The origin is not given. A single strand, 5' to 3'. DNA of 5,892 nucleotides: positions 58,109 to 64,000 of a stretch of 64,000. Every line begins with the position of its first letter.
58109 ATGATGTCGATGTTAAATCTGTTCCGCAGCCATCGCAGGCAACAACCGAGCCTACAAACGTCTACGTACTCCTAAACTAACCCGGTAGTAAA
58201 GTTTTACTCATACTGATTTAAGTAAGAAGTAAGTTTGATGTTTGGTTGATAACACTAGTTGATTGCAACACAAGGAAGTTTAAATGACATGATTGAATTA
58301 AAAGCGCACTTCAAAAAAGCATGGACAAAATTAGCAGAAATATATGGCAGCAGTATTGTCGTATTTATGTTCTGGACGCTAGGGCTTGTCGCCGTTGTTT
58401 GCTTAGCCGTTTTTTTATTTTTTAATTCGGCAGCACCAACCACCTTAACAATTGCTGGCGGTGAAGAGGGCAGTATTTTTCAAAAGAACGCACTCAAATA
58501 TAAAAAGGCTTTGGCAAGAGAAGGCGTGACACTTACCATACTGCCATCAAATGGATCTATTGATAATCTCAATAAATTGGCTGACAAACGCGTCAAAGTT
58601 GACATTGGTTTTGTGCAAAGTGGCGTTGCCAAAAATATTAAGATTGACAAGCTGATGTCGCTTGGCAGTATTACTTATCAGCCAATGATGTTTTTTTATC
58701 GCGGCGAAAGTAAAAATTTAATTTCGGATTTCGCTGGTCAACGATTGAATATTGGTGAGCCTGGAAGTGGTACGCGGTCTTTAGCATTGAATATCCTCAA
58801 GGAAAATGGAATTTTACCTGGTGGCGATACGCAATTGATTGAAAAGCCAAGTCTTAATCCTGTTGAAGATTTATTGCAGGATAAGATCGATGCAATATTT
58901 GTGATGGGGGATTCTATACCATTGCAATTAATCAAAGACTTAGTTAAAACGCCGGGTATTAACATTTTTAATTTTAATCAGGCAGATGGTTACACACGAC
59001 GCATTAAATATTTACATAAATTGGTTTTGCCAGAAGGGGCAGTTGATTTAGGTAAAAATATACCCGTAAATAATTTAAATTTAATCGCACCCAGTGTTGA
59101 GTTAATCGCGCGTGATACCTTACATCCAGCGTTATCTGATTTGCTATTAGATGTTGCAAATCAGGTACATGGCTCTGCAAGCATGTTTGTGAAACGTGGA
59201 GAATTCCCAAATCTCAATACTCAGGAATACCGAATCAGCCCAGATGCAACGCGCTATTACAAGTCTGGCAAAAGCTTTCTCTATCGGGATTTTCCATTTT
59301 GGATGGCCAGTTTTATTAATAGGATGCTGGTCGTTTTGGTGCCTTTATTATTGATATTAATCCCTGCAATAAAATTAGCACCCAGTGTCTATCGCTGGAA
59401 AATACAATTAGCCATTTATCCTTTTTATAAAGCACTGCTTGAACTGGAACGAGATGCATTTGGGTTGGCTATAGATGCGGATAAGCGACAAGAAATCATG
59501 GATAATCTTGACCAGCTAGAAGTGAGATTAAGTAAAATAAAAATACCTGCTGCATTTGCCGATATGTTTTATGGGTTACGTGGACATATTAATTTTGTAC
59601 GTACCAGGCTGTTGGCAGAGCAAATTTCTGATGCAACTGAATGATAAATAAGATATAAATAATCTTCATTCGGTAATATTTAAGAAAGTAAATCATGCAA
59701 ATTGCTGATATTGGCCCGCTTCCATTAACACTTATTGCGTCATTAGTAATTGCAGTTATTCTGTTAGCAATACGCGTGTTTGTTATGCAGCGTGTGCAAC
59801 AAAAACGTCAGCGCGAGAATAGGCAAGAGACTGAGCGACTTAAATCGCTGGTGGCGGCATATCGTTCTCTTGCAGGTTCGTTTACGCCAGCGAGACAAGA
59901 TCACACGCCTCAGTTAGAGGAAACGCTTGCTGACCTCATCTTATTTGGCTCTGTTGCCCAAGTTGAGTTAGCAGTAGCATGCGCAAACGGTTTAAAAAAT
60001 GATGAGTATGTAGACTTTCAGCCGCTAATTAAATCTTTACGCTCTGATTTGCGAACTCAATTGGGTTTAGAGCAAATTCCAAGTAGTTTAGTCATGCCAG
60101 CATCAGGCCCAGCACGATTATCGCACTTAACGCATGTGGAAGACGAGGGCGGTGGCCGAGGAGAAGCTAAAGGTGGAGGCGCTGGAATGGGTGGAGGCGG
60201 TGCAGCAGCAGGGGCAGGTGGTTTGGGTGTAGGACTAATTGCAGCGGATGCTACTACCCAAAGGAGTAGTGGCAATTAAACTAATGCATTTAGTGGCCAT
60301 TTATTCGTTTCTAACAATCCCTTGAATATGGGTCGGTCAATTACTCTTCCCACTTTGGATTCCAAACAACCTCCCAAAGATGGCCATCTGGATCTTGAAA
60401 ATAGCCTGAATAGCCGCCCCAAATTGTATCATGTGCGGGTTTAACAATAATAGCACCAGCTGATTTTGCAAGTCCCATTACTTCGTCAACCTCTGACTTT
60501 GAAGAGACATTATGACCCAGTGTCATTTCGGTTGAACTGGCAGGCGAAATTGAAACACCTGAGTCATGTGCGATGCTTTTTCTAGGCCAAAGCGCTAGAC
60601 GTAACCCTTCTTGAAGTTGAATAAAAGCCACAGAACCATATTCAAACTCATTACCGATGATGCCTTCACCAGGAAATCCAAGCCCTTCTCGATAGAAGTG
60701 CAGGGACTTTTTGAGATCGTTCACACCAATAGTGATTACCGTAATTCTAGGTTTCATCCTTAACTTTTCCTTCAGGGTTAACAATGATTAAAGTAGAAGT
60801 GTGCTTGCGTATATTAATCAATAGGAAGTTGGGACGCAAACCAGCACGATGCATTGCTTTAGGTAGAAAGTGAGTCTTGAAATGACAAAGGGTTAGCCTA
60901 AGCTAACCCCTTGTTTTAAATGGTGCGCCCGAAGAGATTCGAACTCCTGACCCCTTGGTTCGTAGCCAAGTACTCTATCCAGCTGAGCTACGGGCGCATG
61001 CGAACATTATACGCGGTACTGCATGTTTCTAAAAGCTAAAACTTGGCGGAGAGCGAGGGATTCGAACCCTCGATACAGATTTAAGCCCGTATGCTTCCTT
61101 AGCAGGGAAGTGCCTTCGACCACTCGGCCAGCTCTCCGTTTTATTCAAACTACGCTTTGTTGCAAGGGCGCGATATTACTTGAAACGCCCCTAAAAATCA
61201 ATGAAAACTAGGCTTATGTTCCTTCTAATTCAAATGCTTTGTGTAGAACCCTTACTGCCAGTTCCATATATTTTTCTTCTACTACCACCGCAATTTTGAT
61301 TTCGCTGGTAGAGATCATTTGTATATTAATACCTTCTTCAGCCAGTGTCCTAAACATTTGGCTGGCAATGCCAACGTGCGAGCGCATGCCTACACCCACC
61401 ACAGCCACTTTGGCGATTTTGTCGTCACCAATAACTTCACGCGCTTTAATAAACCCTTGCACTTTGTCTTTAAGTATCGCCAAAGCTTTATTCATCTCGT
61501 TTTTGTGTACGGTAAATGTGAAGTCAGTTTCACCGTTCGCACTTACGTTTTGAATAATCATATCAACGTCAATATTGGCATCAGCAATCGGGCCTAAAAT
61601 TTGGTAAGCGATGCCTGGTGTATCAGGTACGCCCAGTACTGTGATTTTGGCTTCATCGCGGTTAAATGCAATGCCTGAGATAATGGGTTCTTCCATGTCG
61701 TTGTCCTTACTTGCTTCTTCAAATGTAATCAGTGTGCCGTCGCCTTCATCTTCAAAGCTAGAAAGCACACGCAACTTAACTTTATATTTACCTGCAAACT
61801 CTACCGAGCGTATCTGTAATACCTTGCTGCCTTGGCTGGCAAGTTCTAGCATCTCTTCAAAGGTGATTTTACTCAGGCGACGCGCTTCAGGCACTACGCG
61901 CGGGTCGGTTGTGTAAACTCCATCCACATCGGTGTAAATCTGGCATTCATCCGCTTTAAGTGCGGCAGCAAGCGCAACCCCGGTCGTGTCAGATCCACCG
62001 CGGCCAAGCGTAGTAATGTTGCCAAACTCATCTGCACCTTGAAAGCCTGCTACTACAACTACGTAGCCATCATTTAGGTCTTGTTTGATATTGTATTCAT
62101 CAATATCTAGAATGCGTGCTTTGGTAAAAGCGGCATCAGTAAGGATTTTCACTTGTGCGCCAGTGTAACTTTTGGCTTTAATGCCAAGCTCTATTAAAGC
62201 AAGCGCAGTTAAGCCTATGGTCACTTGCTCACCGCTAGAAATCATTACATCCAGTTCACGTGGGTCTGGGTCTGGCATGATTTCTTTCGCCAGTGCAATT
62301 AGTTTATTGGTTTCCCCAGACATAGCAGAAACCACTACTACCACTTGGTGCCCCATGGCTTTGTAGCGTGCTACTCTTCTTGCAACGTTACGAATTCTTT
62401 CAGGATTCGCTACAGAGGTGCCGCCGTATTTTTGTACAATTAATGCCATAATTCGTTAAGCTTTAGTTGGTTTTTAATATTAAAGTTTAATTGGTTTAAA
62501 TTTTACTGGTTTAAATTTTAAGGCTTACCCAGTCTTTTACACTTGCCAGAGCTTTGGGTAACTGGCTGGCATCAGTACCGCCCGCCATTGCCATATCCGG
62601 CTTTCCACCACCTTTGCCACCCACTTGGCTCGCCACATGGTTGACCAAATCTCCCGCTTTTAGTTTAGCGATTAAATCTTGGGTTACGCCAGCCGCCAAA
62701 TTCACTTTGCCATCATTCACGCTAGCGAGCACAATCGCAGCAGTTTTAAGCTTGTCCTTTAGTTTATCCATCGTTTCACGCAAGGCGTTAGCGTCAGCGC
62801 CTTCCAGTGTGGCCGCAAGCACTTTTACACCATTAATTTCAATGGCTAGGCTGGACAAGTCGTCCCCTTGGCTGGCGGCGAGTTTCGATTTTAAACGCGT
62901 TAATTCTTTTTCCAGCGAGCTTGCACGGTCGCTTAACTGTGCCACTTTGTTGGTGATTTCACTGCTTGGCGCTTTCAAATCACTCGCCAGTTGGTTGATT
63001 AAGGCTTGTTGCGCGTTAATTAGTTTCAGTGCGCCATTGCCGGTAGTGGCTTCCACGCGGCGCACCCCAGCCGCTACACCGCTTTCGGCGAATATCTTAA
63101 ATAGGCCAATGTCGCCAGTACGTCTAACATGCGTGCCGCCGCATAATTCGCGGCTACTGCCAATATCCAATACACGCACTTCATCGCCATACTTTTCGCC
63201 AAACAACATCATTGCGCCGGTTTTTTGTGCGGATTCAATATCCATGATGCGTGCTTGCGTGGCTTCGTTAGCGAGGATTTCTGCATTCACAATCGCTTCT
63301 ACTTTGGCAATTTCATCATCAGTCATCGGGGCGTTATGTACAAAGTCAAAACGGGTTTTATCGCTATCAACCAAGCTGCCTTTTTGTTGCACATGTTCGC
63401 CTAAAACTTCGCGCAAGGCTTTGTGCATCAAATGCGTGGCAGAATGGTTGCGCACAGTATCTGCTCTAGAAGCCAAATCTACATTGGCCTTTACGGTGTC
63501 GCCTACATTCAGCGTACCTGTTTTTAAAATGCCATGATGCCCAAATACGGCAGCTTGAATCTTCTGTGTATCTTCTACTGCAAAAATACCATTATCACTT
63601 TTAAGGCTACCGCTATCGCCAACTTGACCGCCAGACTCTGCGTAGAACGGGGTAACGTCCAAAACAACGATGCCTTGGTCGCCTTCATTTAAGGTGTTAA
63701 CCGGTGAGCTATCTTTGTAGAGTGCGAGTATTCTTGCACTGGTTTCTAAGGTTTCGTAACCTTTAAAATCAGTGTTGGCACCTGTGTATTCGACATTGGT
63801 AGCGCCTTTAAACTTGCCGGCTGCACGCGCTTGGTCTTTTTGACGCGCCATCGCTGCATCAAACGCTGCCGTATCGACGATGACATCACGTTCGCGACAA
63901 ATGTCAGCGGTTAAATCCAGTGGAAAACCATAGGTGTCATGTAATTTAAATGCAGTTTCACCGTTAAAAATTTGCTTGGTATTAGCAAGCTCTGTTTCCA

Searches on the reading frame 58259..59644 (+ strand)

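Call 9: search_protein_families(library=ncbifam, max_evalue=1e-10, proteins=[window:58259-59644:+])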
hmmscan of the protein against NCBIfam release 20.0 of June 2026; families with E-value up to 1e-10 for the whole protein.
window:58259-59644:+ (461 aa): 1 family
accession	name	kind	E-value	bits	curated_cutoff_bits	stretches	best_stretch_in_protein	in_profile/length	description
TIGR02122.1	TRAP_TAXI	subfamily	1.4e-17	63.6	84.35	1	43-263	8-245/320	TAXI family TRAP transporter solute-binding subunit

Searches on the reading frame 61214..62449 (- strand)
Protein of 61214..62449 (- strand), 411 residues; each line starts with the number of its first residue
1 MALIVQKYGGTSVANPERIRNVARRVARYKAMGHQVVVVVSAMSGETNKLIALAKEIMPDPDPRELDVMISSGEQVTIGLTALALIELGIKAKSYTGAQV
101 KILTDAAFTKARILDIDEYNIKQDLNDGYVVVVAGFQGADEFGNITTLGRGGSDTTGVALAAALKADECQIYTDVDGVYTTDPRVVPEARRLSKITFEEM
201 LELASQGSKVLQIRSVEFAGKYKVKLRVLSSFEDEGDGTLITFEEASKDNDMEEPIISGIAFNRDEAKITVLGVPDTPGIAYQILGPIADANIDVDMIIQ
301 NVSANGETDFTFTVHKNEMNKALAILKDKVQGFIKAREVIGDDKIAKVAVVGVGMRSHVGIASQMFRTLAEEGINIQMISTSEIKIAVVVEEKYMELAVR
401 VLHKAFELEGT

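Call 9: search_protein_families(library=ncbifam, max_evalue=1e-10, proteins=[window:61214-62449:-])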
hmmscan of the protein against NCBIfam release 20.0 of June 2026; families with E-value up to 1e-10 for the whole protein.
window:61214-62449:- (411 aa): 24 families
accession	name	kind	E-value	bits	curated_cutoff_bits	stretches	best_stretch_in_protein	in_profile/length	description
NF005155.0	PRK06635.1-4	equivalog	2.9e-203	675.4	346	1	1-409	1-404/407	aspartate kinase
NF005154.0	PRK06635.1-2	equivalog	2.5e-162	540.9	376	1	2-409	3-405/407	aspartate kinase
NF005656.0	PRK07431.1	equivalog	7.6e-158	526.7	657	1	1-409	1-412/587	aspartate kinase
NF005153.0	PRK06635.1-1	equivalog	3.4e-154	513.9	585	1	1-410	1-409/421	aspartate kinase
NF005156.0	PRK06635.1-5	equivalog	6.6e-137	456.6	594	1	1-409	1-403/411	aspartate kinase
TIGR00657.1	asp_kinases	subfamily_domain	2.1e-136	455.5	208.7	1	1-407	1-441/442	aspartate kinase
TIGR00656.1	asp_kin_monofn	equivalog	2.3e-129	432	402.25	1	1-408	1-406/407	aspartate kinase, monofunctional class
NF006459.0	PRK08841.1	equivalog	2.2e-114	382.5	535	1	1-406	3-378/395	aspartate kinase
NF006068.0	PRK08210.1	equivalog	1.2e-98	330.9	474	1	1-409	1-403/405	aspartate kinase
NF005161.0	PRK06635.2-5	equivalog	7.8e-97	324.7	586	1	4-408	6-402/402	aspartate kinase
NF005158.0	PRK06635.2-2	equivalog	4.1e-94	315.7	717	1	1-406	1-398/401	aspartate kinase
NF004938.0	PRK06291.1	equivalog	6.7e-94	315.2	528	2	63-409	119-464/468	aspartate kinase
NF006959.0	PRK09436.1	equivalog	5.4e-72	243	726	1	67-406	120-459/819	bifunctional aspartate kinase/homoserine dehydrogenase I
NF005157.0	PRK06635.2-1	equivalog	6e-72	242.7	832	1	5-407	6-400/401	aspartate kinase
NF006570.0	PRK09084.1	equivalog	3.9e-65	220.7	455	1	64-406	110-448/452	lysine-sensitive aspartokinase 3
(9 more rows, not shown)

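Call 10: find_encoding_contigs(protein=window:61214-62449:-, flank=3000, max_places=6)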
Protein window:61214-62449:- (411 aa): 1 contig read that carries it; 1 place shown.
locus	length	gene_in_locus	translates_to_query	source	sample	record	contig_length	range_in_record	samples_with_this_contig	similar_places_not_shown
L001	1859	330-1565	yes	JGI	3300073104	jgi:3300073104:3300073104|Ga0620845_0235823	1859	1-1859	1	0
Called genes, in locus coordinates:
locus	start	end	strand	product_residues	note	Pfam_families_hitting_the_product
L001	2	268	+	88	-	?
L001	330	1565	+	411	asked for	PF00696:AA_kinase, PF01842:ACT, PF22468:ACT_9, PF13840:ACT_7, PF01842:ACT (weak), PF22468:ACT_9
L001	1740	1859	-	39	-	?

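Call 15: find_homologous_proteins(query=window:61214-62449:-, max_evalue=1e-50)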
Query window:61214-62449:- (411 aa): 8000 proteins with E <= 1e-50 among 8000 candidates; the best 120 are listed.
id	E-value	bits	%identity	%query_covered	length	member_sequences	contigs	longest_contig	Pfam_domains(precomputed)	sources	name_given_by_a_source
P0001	8.1e-254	860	99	100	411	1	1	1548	PF00696.34,PF22468.3,PF01842.32,PF13840.13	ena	-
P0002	2.7e-247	838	95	100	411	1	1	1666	PF00696.34,PF22468.3,PF01842.32,PF13840.13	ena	-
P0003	6.4e-247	837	95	100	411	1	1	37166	PF00696.34,PF22468.3,PF01842.32,PF13840.13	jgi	jgi:aspartate kinase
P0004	1.2e-246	836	95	100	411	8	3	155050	PF00696.34,PF22468.3,PF01842.32,PF13840.13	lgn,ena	-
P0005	1.5e-246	836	95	100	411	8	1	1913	PF00696.34,PF22468.3,PF01842.32,PF13840.13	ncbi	-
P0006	1.5e-246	836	95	100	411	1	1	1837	PF00696.34,PF22468.3,PF01842.32,PF13840.13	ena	-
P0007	1.5e-246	836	95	100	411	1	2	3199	PF00696.34,PF22468.3,PF01842.32,PF13840.13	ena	-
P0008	4.5e-246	834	95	100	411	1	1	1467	PF00696.34,PF22468.3,PF01842.32,PF13840.13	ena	-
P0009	5.5e-246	834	95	100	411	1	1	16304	PF00696.34,PF22468.3,PF01842.32,PF13840.13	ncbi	-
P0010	7.0e-246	834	95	100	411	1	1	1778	PF00696.34,PF22468.3,PF01842.32,PF13840.13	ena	-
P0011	7.4e-246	833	95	100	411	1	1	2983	PF00696.34,PF22468.3,PF01842.32,PF13840.13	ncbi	-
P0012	8.5e-246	833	95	100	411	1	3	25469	PF00696.34,PF22468.3,PF01842.32,PF13840.13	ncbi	-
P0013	1.1e-245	833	95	100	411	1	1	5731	PF00696.34,PF22468.3,PF01842.32,PF13840.13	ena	-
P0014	1.4e-245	833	95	100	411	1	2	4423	PF00696.34,PF22468.3,PF01842.32,PF13840.13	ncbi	-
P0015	1.4e-245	833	95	100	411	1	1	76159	PF00696.34,PF22468.3,PF01842.32,PF13840.13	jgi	jgi:aspartate kinase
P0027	4.3e-245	831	95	100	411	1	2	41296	PF00696.34,PF22468.3,PF01842.32,PF13840.13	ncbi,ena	-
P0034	8.8e-245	830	94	100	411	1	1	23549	PF00696.34,PF22468.3,PF01842.32,PF13840.13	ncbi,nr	ncbi:MAG: aspartate kinase [Bdellovibrio sp.]|nr:aspartate kinase [Methylotenera sp.]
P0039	1.7e-244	829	93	100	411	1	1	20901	PF00696.34,PF22468.3,PF01842.32,PF13840.13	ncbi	-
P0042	1.9e-244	829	94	100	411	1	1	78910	PF00696.34,PF22468.3,PF01842.32,PF13840.13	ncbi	-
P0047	2.6e-244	828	95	100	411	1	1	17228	PF00696.34,PF22468.3,PF01842.32,PF13840.13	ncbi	-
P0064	8.5e-244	827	95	100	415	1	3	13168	PF00696.34,PF22468.3,PF01842.32,PF13840.13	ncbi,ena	-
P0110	8.4e-242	820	93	100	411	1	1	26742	PF00696.34,PF22468.3,PF01842.32,PF13840.13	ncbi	-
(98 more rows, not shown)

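Call 16: list_cluster_members(proteins=[P0005, P0009, P0012, P0027, P0034, P0039, P0042, P0047, P0064, P0110])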
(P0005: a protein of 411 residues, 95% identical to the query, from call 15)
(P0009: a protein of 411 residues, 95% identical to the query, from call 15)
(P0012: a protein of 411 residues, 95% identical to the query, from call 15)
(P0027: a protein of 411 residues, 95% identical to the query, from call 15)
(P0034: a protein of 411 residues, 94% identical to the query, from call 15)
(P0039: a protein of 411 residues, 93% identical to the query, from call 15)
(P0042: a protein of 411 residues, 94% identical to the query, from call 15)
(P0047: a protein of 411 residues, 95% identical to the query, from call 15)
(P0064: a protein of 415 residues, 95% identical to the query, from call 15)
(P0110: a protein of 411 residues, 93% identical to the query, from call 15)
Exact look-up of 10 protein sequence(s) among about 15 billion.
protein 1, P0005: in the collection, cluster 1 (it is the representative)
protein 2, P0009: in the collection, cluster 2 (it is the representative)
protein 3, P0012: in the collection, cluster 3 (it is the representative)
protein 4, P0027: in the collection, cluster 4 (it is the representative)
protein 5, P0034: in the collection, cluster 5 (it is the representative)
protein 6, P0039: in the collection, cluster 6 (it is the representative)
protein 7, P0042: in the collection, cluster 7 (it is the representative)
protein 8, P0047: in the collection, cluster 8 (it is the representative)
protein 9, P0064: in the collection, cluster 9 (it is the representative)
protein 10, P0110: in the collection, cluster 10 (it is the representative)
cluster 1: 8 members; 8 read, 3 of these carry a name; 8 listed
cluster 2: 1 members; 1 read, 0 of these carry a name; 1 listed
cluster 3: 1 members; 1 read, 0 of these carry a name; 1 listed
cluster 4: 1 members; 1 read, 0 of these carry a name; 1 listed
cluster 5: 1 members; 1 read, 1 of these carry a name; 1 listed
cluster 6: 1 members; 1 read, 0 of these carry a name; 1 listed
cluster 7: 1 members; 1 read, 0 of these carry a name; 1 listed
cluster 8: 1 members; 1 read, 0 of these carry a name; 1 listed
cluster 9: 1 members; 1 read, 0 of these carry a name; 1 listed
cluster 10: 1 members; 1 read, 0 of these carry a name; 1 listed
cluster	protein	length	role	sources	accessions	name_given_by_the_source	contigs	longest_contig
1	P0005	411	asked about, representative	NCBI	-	-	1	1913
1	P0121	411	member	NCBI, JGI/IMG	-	-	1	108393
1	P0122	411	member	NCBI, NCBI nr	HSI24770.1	MAG TPA: aspartate kinase [Methylotenera sp.] | aspartate kinase [Methylotenera sp.]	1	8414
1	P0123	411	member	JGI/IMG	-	aspartate kinase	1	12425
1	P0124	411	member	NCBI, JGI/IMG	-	aspartate kinase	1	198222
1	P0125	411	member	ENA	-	-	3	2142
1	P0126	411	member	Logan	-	-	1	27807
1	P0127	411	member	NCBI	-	-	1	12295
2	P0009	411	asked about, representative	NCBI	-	-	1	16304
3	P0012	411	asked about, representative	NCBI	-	-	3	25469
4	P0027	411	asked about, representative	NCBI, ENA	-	-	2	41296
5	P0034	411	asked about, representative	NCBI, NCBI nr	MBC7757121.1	MAG: aspartate kinase [Bdellovibrio sp.] | aspartate kinase [Methylotenera sp.]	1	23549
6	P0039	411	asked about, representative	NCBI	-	-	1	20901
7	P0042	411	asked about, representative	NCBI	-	-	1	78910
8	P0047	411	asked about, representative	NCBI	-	-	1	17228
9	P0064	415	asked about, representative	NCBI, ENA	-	-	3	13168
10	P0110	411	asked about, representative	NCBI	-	-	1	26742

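Call 46: find_encoding_contigs(protein=P0124, flank=10000, max_places=3)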
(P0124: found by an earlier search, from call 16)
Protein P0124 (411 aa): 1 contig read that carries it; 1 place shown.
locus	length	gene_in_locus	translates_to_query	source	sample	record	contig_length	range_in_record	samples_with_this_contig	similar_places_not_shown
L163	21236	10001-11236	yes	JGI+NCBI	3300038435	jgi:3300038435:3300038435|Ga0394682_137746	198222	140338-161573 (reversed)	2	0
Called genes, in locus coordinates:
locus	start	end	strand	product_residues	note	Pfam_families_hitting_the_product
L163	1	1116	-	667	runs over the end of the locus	PF10136:SpecificRecomb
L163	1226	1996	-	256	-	PF13180:PDZ_2, PF00595:PDZ (weak), PF17820:PDZ_6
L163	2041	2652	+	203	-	PF00994:MoCF_biosynth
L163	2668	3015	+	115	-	-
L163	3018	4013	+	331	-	PF00586:AIRS, PF02769:AIRS_C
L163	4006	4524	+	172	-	PF04608:PgpA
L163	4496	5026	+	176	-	PF02464:CinA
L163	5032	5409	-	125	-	-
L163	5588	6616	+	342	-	PF00154:RecA_N, PF08423:Rad51, PF27531:MT3502_N (weak), PF21096:RecA_C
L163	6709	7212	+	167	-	PF21982:RecX_HTH1 (faint), PF02631:RecX_HTH2, PF21981:RecX_HTH3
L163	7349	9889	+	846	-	PF01411:tRNA-synt_2c, PF07973:tRNA_SAD, PF02272:DHHA1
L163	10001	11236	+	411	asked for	PF00696:AA_kinase, PF01842:ACT, PF22468:ACT_9, PF13840:ACT_7, PF01842:ACT (weak), PF22468:ACT_9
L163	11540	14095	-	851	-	PF00690:Cation_ATPase_N (faint), PF00122:E1-E2_ATPase, PF00702:Hydrolase, PF13246:Cation_ATPase, PF08282:Hydrolase_3 (faint), PF00689:Cation_ATPase_C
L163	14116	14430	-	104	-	PF13591:MerR_2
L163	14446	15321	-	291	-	PF00582:Usp (faint)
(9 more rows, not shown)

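Call 47: find_encoding_contigs(protein=P0121, flank=10000, max_places=3)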
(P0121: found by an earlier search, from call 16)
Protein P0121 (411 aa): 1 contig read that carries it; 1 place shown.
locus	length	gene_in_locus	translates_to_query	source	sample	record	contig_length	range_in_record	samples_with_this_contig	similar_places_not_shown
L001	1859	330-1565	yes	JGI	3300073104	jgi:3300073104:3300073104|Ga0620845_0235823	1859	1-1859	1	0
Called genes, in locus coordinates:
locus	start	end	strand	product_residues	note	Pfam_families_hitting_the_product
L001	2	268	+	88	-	?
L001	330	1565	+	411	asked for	PF00696:AA_kinase, PF01842:ACT, PF22468:ACT_9, PF13840:ACT_7, PF01842:ACT (weak), PF22468:ACT_9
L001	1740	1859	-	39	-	?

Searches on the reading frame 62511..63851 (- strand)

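Call 9: search_protein_families(library=ncbifam, max_evalue=1e-10, proteins=[window:62511-63851:-])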
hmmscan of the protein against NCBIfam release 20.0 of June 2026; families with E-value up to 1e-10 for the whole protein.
window:62511-63851:- (446 aa): 4 families
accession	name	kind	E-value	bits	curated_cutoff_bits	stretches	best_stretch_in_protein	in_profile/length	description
TIGR00344.1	alaS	equivalog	6.1e-128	428.4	457.05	1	15-425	437-847/847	alanine--tRNA ligase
TIGR03683.1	A-tRNA_syn_arch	equivalog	1.4e-76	258.5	744.7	1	60-441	524-900/902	alanine--tRNA ligase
NF002436.0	PRK01584.1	equivalog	8.4e-47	159.9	529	1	129-269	450-591/595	alanine--tRNA ligase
NF040865.1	a_tRNA_ed_AlaXM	equivalog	1.8e-28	99.9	300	1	58-267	22-230/234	alanyl-tRNA editing protein AlaXM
